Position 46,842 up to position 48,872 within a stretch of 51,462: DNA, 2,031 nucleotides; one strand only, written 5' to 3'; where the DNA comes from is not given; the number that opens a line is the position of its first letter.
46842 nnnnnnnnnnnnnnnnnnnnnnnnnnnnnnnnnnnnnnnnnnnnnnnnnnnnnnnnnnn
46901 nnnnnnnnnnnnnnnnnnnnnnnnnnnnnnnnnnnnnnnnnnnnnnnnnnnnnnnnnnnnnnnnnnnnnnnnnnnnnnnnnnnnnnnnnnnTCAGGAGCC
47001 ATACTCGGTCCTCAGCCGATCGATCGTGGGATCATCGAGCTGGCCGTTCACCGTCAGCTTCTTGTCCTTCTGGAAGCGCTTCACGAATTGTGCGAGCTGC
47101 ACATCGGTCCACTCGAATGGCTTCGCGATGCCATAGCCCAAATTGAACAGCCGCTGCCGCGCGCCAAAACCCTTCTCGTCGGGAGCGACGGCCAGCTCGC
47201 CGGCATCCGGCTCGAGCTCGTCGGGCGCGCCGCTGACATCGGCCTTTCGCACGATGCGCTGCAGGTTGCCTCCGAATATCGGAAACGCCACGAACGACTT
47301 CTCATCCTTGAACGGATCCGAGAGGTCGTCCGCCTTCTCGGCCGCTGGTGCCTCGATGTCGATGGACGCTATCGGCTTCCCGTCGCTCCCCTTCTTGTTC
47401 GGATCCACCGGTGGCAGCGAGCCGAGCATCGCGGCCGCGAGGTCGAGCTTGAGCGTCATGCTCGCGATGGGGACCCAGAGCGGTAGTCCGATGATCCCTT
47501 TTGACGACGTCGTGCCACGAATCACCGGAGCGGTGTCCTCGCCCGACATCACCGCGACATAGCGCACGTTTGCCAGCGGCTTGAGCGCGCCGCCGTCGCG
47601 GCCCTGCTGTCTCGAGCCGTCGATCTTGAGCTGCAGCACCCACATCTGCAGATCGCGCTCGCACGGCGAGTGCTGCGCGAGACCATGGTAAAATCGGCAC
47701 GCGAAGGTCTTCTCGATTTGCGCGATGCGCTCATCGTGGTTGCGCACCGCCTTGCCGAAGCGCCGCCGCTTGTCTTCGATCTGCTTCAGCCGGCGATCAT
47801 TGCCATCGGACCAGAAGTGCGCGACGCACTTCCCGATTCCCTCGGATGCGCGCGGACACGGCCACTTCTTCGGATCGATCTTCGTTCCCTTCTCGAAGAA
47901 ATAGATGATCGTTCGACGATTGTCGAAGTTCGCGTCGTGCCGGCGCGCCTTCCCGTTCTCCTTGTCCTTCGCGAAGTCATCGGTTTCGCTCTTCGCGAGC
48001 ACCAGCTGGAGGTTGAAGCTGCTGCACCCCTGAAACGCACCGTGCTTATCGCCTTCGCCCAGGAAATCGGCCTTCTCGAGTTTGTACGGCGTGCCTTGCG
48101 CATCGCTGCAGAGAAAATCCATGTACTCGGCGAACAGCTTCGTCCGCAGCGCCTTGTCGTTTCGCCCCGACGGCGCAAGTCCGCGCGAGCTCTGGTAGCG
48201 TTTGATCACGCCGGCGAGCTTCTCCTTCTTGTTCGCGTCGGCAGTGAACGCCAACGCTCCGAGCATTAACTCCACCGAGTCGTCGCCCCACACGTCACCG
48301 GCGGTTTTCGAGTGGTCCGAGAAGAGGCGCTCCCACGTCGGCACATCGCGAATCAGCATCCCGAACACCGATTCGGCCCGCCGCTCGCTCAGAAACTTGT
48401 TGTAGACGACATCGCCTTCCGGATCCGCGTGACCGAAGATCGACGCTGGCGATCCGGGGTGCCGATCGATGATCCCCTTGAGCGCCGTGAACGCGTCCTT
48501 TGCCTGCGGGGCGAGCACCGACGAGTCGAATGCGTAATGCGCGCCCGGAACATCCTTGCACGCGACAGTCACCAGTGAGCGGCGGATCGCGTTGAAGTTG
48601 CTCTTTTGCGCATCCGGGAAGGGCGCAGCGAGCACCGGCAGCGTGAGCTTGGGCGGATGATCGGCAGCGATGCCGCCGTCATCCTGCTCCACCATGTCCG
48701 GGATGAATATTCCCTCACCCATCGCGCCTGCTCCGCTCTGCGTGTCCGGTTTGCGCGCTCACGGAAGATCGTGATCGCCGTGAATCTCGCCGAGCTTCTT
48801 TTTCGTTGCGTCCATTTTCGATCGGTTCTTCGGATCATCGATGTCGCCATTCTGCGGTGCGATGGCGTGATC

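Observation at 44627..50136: Orphan PAAR island: a PAAR gene divergent from a LysM/PG-binding, OmpA/PG-binding and 791-aa-unknown gene string, with no T6SS/eCIS core nearby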

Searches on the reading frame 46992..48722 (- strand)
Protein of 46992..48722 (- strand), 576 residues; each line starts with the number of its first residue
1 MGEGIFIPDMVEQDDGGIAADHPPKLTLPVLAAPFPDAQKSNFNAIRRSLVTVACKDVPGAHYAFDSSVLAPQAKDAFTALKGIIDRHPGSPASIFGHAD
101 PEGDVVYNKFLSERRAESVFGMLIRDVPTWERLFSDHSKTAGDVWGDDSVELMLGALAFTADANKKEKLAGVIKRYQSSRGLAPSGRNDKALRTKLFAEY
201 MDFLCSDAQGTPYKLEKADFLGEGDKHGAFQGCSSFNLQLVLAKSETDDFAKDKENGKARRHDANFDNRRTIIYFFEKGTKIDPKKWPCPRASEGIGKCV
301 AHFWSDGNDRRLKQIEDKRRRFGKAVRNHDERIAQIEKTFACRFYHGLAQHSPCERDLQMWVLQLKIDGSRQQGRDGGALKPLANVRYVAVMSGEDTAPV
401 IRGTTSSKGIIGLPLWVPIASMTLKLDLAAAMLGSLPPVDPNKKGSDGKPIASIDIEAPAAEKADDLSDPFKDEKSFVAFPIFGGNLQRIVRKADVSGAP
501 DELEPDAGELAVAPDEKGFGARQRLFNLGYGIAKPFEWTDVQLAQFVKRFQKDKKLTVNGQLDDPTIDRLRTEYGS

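Call 3: search_protein_families(library=pfam, proteins=[window:46992-48722:-], max_evalue=0.1)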
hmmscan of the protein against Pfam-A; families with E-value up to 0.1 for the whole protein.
window:46992-48722:- (576 aa): 2 families
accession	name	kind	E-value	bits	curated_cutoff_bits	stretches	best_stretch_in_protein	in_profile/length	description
PF01471.23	PG_binding_1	-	8.6e-09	35.9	23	1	522-570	9-57/57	Putative peptidoglycan binding domain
PF00691.25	OmpA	-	1.5e-05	25.7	27.2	1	63-124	2-65/98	OmpA family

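Call 5: search_protein_families(library=ncbifam, proteins=[window:46992-48722:-], max_evalue=0.1)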
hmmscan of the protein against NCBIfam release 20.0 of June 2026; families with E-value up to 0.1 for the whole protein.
window:46992-48722:- (576 aa): 11 families
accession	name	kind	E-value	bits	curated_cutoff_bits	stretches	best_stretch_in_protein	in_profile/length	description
NF053612.1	anchor_PA1041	equivalog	1.3e-09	38.4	250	1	42-126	116-198/236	PA1041 family peptidoglycan-binding anchor lipoprotein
NF053611.1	YiaD_Gzip_OmpA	equivalog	6.9e-09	35.7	175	1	62-125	105-168/206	YiaD family glycine zipper/OmpA-like lipoprotein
NF052230.1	T9SS_PorE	exception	1.1e-06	27.2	600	1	62-129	518-585/648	PorE family type IX secretion system protein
TIGR02802.1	Pal_lipo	equivalog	5e-06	26.6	125.35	1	62-124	3-65/104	peptidoglycan-associated lipoprotein Pal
NF053613.1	OMP_toxin_LptF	equivalog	0.00016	21.4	400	1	63-125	145-207/256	lipotoxin F family OmpA-related lipoprotein LptF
NF045787.1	OmpABordt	equivalog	0.00062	19.5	200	1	61-126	87-152/194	outer membrane protein OmpA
NF053585.1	OMP_LP_YfiB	equivalog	0.00072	19.5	128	1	66-123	63-120/163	outer membrane lipoprotein YfiB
TIGR03789.1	pdsO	hypoth_equivalog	0.00096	18.9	152.2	1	67-126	147-206/243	sortase-associated OmpA-like protein PdsO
NF008071.1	PRK10808.1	equivalog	0.0083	15.5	277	1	63-125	235-299/358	porin OmpA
NF047726.1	AutTranAdhPGAsTpgA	equivalog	0.021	14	350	1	86-125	184-223/268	trimeric autotransporter adhesin/peptidogylcan-associated protein TpgA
TIGR02135.1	phoU_full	equivalog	0.022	14.4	130.25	1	312-367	29-84/212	phosphate signaling complex protein PhoU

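Call 19: search_solved_structures(query=window:46992-48722:-, max_evalue=1)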
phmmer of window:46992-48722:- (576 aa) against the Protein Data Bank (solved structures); distinct sequences matched with E-value up to 1: 29.
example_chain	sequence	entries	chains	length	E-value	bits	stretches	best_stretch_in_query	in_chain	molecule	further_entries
9v99_A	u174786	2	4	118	0.00026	22.8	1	61-123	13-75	Outer membrane beta-barrel domain-containing protein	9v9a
6top_B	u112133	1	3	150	0.00036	22.3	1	59-124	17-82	OmpA family protein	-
6top_A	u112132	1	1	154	0.00038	22.3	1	59-124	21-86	OmpA family protein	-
9v9b_A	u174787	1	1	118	0.0013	20.5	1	61-123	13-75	Outer membrane beta-barrel domain-containing protein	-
5u1h_A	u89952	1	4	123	0.002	19.9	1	63-126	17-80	Outer membrane porin F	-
7f4v_aB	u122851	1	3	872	0.0035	19.1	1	63-123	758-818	Photosystem I P700 chlorophyll a apoprotein A2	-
4g4v_A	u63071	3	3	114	0.0043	18.8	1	61-126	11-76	Peptidoglycan-associated lipoprotein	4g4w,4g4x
5nhx_A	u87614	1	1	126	0.0083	17.8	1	63-128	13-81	Outer membrane protein A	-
2k1s_A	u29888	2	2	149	0.011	17.4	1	63-126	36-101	Inner membrane lipoprotein yiaD | Probable lipoprotein YiaD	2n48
2mqe_A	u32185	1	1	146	0.015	17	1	63-128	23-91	OmpA domain protein transmembrane region-containing protein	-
9uu2_A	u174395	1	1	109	0.017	16.8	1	63-126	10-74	Major outer membrane protein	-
4rha_A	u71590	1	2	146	0.021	16.5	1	63-128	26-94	Outer membrane protein A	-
4erh_A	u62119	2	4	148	0.021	16.5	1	63-128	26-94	Outer membrane protein A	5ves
5eb1_B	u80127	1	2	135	0.06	15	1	91-122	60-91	YfiB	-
5eaz_A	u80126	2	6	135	0.066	14.9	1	91-122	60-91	YfiB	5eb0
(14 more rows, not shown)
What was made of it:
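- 46992..48722 (-): OmpA-like/PG_binding_1 protein (576 aa): conserved N-terminal beta-hairpin (aa 10-21), OmpA-like PG-binding domain (about aa 50-130), Cys-rich helical region (about aa 130-350, invariant C233, C289, C299, C342, C354), transthyretin-like sandwich (about aa 360-430), PG_binding_1 (aa 522-570). No signal peptide. Calls 3, 5, 19.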

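Call 25: find_homologous_proteins(query=window:46992-48722:-)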
Query window:46992-48722:- (576 aa): 793 proteins with E <= 0.001 among 8000 candidates; the best 120 are listed.
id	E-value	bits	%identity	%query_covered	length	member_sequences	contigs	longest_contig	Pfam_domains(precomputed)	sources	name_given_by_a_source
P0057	0.0e+0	1256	94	100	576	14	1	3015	PF00691.26,PF01471.24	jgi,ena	-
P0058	5.6e-294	994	75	100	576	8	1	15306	PF00691.26,PF01471.24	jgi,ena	-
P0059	4.6e-290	981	74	100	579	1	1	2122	PF00691.26,PF01471.24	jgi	jgi:hypothetical protein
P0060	3.3e-279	945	73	100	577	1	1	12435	PF00691.26,PF01471.24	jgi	jgi:hypothetical protein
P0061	3.8e-274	929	71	100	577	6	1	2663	PF00691.26,PF01471.24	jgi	jgi:hypothetical protein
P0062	5.4e-274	928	71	100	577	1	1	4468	PF00691.26,PF01471.24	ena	-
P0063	2.7e-273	926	71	100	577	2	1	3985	PF00691.26,PF01471.24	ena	-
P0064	2.8e-272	923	71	100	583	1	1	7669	PF01471.24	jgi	jgi:hypothetical protein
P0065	3.7e-272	922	70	100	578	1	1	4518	PF00691.26,PF01471.24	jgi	jgi:OmpA family/Putative peptidoglycan binding domain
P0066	1.2e-271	920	70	100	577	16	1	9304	PF01471.24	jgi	-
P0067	9.5e-268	908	70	100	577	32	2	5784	PF00691.26,PF01471.24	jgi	jgi:hypothetical protein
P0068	9.9e-267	904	69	100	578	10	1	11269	PF00691.26,PF01471.24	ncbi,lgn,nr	ncbi:MAG: hypothetical protein M3Y05_03125 [Gemmatimonadota bacterium]|nr:hypothetical protein [Gemm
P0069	1.4e-266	904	69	100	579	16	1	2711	PF00691.26,PF01471.24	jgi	jgi:hypothetical protein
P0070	3.8e-265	899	69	100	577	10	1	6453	PF00691.26,PF01471.24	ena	-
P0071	5.8e-262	888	68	100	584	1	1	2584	PF00691.26,PF01471.24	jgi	jgi:hypothetical protein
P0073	2.3e-255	867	67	100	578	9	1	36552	PF00691.26,PF01471.24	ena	-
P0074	1.3e-253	861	67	100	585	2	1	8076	PF00691.26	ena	-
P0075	1.4e-253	861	66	100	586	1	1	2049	PF00691.26,PF01471.24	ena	-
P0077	4.9e-253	859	66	100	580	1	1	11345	PF00691.26,PF01471.24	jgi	jgi:putative peptidoglycan binding protein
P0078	3.3e-249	846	65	100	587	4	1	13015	PF00691.26,PF01471.24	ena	-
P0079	5.6e-249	846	65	100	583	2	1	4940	PF00691.26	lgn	-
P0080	3.5e-248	843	65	100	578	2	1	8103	PF00691.26,PF01471.24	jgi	jgi:hypothetical protein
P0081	3.1e-241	820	64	100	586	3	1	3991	PF00691.26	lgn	-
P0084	2.5e-177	609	49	100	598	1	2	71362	PF00691.26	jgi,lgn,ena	-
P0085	5.9e-174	598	49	99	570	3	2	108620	PF00691.26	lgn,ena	-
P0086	1.6e-171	590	47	100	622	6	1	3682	PF00691.26,PF01471.24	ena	-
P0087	1.1e-170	587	50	100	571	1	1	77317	PF00691.26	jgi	jgi:hypothetical protein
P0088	9.3e-170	584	50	100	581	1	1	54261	PF00691.26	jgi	jgi:OmpA family protein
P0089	9.6e-170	584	49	100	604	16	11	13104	PF00691.26,PF01471.24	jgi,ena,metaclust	jgi:hypothetical protein|metaclust:\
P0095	4.9e-122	426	42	100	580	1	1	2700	PF00691.26,PF01471.24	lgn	-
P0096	5.0e-122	426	40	100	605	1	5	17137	PF00691.26,PF01471.24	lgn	-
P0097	4.0e-120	420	40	100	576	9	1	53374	PF00691.26,PF01471.24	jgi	-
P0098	8.9e-120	419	40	98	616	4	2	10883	PF00691.26,PF01471.24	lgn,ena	-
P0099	1.9e-119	418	40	100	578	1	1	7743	PF00691.26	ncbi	-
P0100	1.1e-118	415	41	99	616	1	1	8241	PF00691.26,PF01471.24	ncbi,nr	ncbi:MAG: OmpA family protein [Cytophagaceae bacterium]|nr:OmpA family protein [Gemmatimonadaceae ba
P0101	2.0e-118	415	39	100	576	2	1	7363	PF00691.26,PF01471.24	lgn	-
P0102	6.1e-118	413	40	100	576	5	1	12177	PF00691.26,PF01471.24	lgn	-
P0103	8.2e-117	409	41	100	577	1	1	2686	PF00691.26,PF01471.24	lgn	-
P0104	1.0e-116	409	41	100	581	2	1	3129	PF00691.26,PF01471.24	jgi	jgi:hypothetical protein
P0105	4.2e-116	407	41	100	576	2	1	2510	PF00691.26,PF01471.24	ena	-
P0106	7.1e-116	406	39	100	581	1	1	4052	PF00691.26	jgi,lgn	jgi:hypothetical protein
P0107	5.3e-115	403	39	100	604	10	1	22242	PF00691.26,PF01471.24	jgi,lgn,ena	jgi:hypothetical protein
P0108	3.3e-114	401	39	100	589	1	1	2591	PF00691.26,PF01471.24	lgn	-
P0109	7.6e-113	396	40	100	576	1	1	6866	PF00691.26,PF01471.24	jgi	-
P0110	1.8e-112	395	40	100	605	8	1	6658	PF00691.26,PF01471.24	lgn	-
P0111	2.4e-112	394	40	100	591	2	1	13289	PF00691.26,PF01471.24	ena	-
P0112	1.4e-111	392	38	100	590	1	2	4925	PF00691.26,PF01471.24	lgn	-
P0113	4.7e-111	390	40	100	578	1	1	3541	PF00691.26,PF01471.24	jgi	-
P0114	4.5e-110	387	38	100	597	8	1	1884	PF00691.26,PF01471.24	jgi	jgi:hypothetical protein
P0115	5.5e-110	387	39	100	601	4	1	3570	PF00691.26,PF01471.24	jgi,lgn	-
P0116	1.9e-109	385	40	99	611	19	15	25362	PF00691.26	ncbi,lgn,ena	ncbi:MAG: hypothetical protein ACM3OH_01855 [Bacillota bacterium]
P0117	2.5e-109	384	40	99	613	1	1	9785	PF00691.26,PF01471.24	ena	-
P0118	3.4e-109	384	39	99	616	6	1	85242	PF00691.26,PF01471.24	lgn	-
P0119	7.7e-109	383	40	99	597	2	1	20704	PF00691.26,PF01471.24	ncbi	ncbi:MAG: OmpA family protein [Gemmatimonadota bacterium]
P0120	9.4e-109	383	39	99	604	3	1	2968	PF00691.26,PF01471.24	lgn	-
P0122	9.0e-108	379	38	99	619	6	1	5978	PF00691.26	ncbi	-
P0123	1.2e-107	379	39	99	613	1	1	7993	PF00691.26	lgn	-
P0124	1.3e-107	379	39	100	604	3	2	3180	PF00691.26,PF01471.24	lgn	-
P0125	4.0e-107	377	40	95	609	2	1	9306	PF00691.26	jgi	jgi:OmpA family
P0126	9.1e-107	376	39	99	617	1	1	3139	PF00691.26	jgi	jgi:hypothetical protein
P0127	9.5e-106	373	39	99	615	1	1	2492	PF00691.26,PF01471.24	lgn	-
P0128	2.8e-105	371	40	99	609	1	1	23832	PF00691.26,PF01471.24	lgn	-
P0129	2.5e-104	368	38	99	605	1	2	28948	PF00691.26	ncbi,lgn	-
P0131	2.5e-102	361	39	99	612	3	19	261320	PF00691.26,PF01471.24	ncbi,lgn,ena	-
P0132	6.6e-101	357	37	98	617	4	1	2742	PF00691.26,PF01471.24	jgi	-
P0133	1.8e-100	355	38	95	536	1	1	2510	PF00691.26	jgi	jgi:hypothetical protein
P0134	2.0e-100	355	36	98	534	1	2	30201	PF00691.26,PF01471.24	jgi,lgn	jgi:outer membrane protein OmpA-like peptidoglycan-associated protein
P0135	1.8e-98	349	37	97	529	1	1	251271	PF00691.26,PF01471.24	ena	-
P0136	8.0e-96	340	36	100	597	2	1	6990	PF00691.26,PF01471.24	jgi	-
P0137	1.7e-95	339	35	100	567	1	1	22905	PF00691.26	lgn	-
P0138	5.8e-95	337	37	99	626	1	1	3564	PF00691.26,PF01471.24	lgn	-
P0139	8.4e-95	337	35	96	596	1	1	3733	PF00691.26,PF01471.24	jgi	jgi:hypothetical protein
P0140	1.3e-94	336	37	100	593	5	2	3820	PF00691.26,PF01471.24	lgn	-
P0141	9.9e-94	333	36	100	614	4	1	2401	PF00691.26,PF01471.24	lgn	-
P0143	5.5e-92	327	41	76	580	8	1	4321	PF00691.26,PF01471.24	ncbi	ncbi:MAG: OmpA family protein [Candidatus Rokuibacteriota bacterium]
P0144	9.7e-92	326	36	100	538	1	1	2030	PF00691.26,PF01471.24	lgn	-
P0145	1.5e-91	326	36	100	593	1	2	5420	PF00691.26,PF01471.24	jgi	jgi:hypothetical protein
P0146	2.3e-90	322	35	97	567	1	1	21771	PF00691.26,PF01471.24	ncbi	-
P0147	7.7e-90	320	36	100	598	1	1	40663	PF00691.26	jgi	jgi:hypothetical protein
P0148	1.2e-87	313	36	100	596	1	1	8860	PF00691.26,PF01471.24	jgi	jgi:peptidoglycan hydrolase-like protein with peptidoglycan-binding domain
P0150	4.5e-87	311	39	75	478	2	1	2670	PF00691.26,PF01471.24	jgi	jgi:OmpA family protein/putative peptidoglycan binding protein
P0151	6.7e-87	310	35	97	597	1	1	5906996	PF00691.26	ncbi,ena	-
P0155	1.3e-85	306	37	100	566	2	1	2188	PF00691.26,PF01471.24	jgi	jgi:peptidoglycan hydrolase-like protein with peptidoglycan-binding domain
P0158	4.1e-84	301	37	73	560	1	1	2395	PF00691.26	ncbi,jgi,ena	jgi:hypothetical protein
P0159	5.6e-84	301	34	100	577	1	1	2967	PF00691.26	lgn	-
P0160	1.1e-83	300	37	100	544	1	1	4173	PF00691.26,PF01471.24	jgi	jgi:hypothetical protein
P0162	4.8e-83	298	37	97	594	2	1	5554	PF00691.26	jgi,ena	-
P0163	8.8e-83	297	35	100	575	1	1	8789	PF00691.26,PF01471.24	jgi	jgi:peptidoglycan hydrolase-like protein with peptidoglycan-binding domain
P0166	8.4e-82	294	35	100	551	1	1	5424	PF00691.26,PF01471.24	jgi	jgi:hypothetical protein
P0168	4.9e-81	291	40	73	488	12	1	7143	PF00691.26,PF01471.24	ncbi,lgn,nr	ncbi:MAG: hypothetical protein H6Q05_3215 [Acidobacteria bacterium]|nr:hypothetical protein [Acidoba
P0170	7.9e-81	290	34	99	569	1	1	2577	PF00691.26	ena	-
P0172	3.8e-79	285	34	98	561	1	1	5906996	-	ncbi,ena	-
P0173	4.1e-79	285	34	100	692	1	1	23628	PF00691.26,PF01471.24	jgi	jgi:hypothetical protein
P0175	1.3e-78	283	34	100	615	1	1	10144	PF00691.26,PF01471.24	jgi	jgi:hypothetical protein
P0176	2.1e-78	282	37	72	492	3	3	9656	PF00691.26,PF01471.24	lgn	-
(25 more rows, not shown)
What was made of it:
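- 46992..48722 (-): Family of at least 793 proteins (call 25).
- On OmpA-like (PF00691) peptidoglycan-binding domain: The Pfam hit is just below threshold in the window protein (25.7 against 27.2 bits, call 3) but is precomputed in most homologues (call 25).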

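Call 29: find_encoding_contigs(protein=P0151, flank=10000, max_places=1)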
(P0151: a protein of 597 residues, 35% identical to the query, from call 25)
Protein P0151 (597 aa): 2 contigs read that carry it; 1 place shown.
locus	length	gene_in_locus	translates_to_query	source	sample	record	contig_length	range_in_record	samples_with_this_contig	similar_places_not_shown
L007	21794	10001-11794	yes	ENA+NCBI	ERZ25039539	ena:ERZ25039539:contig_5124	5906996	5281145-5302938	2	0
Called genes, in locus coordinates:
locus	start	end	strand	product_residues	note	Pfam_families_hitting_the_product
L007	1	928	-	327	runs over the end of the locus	PF03446:NAD_binding_2, PF03807:F420_oxidored (weak), PF00393:6PGD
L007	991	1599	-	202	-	PF00160:Pro_isomerase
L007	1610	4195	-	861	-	PF02739:5_3_exonuc_N, PF01367:5_3_exonuc, PF22619:DNA_polI_exo1 (weak), PF00476:DNA_pol_A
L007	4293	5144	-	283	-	PF13428:TPR_14 (faint), PF07719:TPR_2 (faint), PF13424:TPR_12 (faint), PF14559:TPR_19 (faint), PF21033:RMD1-3 (faint), PF13371:TPR_9 (faint), PF00515:TPR_1 (weak), PF13432:TPR_16 (weak), +4 more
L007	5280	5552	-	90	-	-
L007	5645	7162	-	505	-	PF03747:ADP_ribosyl_GH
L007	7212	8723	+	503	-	PF01979:Amidohydro_1, PF07969:Amidohydro_3 (weak), PF01979:Amidohydro_1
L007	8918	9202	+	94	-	-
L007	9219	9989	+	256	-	-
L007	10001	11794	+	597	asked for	PF00691:OmpA (weak)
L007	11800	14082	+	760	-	-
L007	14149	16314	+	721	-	PF14871:GHL6, PF02638:GHL10 (weak), PF08532:Glyco_hydro_42M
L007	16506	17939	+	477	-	PF00324:AA_permease, PF13520:AA_permease_2, PF13906:AA_permease_C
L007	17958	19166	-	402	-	PF00144:Beta-lactamase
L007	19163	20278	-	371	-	PF00144:Beta-lactamase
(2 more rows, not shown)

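Call 30: find_encoding_contigs(protein=P0172, flank=10000, max_places=1)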
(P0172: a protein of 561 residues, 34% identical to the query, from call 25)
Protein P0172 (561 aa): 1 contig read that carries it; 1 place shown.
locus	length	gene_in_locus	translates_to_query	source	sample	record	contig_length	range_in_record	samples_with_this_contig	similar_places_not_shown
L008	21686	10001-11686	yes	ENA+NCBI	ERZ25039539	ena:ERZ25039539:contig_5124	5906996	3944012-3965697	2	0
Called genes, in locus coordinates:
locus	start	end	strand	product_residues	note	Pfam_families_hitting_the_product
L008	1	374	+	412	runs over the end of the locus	PF00389:2-Hacid_dh, PF02826:2-Hacid_dh_C, PF22629:ACT_AHAS_ss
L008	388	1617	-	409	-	PF13469:Sulfotransfer_3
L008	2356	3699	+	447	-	-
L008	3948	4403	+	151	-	PF14534:DUF4440 (weak), PF12680:SnoaL_2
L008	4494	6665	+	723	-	PF22244:GCE_fung, PF00657:Lipase_GDSL (weak), PF13472:Lipase_GDSL_2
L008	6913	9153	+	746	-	-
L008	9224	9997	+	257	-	-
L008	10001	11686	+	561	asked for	-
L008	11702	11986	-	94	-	-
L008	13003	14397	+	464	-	PF01565:FAD_binding_4, PF08031:BBE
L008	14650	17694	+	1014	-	-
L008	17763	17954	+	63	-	PF16347:SGSH_C (weak)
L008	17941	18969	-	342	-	PF04909:Amidohydro_2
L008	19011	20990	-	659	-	PF02065:Melibiase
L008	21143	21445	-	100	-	-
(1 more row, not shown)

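Call 40: predict_structure(alignment_id=A2)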
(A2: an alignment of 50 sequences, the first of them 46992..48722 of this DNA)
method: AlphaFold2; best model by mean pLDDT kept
length: 576 residues; sequences in the alignment: 50
mean_pLDDT: 83.6   pTM: 0.83
mean pLDDT of the five models: 83.6, 82.5, 82.4, 81.2, 80.8
residues with pLDDT >= 90: 308; 70-90: 175; 50-70: 29; < 50: 64
segments of 3 or more residues with pLDDT < 50: 1-6, 25-36, 39-47, 435-468
pLDDT, mean of each block of 10 residues (from residue 1): 46 82 55 46 49 90 87 96 92 94 90 96 97 92 90 97 92 97 96 98 97 97 93 92 96 94 91 92 89 92 90 95 92 90 88 84 82 62 87 77 84 80 87 53 43 32 42 88 87 62 87 93 91 91 96 96 94 83
secondary structure, 60 per line:
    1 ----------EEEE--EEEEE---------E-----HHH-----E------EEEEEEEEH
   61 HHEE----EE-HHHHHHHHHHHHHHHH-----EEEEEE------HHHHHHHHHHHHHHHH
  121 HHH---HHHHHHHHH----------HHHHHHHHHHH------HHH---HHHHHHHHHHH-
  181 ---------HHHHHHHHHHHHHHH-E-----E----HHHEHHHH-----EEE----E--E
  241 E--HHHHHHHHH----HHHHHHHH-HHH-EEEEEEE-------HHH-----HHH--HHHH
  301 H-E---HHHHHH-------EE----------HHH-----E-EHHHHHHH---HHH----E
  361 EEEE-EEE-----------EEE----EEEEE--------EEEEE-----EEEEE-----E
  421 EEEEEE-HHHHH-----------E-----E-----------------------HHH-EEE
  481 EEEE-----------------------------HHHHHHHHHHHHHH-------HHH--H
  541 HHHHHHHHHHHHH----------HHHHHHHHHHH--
elements in order: E11-14 E17-21 E52-59 H72-87 E93-98 H105-123 H127-135 H146-156 H169-179 H190-204 H221-224 E230-232 H244-252 H257-264 E270-276 H297-301 H307-312 H343-349 E360-364 E366-368 E380-382 E387-391 E400-404 E410-414 E420-426 H428-432 E478-484 H514-527 H540-553 H564-574
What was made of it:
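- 46992..48722 (-): AF2 pLDDT 83.6, pTM 0.83 (call 40).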
